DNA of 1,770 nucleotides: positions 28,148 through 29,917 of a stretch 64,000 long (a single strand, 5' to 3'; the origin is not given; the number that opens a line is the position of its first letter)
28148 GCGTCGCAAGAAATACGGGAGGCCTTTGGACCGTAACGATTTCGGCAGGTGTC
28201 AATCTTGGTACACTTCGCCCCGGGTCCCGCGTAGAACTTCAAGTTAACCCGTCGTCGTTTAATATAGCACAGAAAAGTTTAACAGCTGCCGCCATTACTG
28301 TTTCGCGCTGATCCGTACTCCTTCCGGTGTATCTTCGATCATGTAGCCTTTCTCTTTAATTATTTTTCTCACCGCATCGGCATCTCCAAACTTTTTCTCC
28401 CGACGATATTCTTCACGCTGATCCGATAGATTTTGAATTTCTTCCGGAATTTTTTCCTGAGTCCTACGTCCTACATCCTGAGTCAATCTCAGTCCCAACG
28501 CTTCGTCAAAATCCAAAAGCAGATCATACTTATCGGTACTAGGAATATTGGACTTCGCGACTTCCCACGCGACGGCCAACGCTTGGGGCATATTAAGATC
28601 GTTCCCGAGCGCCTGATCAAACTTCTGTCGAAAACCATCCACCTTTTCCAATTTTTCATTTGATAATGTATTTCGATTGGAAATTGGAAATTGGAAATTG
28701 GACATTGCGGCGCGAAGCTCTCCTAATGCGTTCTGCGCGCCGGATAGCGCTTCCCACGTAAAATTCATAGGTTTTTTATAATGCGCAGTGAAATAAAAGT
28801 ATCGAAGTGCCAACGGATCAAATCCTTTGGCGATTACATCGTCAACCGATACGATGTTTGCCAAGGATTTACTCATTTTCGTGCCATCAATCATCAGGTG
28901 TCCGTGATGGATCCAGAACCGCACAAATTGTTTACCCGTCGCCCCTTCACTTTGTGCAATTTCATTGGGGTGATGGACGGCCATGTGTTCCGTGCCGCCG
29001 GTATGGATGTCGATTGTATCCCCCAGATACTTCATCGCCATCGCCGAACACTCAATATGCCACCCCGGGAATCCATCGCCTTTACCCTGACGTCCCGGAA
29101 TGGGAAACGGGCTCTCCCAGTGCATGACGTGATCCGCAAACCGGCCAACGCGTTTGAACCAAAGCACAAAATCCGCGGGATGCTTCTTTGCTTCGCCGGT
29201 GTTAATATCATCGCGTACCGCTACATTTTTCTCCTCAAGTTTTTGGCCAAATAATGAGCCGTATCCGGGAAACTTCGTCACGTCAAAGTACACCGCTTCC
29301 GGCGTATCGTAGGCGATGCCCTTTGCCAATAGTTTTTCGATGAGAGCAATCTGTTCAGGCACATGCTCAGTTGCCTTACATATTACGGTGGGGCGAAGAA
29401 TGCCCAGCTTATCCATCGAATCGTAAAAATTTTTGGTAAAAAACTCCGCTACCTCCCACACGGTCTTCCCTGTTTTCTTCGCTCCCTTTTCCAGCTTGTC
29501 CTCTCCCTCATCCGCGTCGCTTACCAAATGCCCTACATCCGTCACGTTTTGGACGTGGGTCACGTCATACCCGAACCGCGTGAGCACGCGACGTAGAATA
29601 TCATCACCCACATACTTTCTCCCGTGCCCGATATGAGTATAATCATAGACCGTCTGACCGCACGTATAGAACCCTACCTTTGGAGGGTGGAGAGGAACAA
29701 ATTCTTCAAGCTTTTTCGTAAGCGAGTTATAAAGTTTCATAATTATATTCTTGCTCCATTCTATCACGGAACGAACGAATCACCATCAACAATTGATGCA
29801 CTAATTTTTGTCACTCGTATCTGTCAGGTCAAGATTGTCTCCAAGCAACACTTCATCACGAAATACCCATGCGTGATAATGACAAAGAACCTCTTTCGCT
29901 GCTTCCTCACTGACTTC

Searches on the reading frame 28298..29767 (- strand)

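Call 76: search_protein_families(library=pfam, proteins=[window:28298-29767:-], max_evalue=0.00001)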
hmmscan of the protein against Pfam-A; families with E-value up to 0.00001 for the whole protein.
window:28298-29767:- (490 aa): 2 families
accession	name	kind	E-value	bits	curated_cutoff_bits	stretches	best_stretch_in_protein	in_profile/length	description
PF01406.26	tRNA-synt_1e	-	4.1e-95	319.1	27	1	23-345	2-300/301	tRNA synthetases class I (C) catalytic domain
PF09334.17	tRNA-synt_1g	-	3.9e-12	46.1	20.1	1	283-358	313-386/391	tRNA synthetases class I (M)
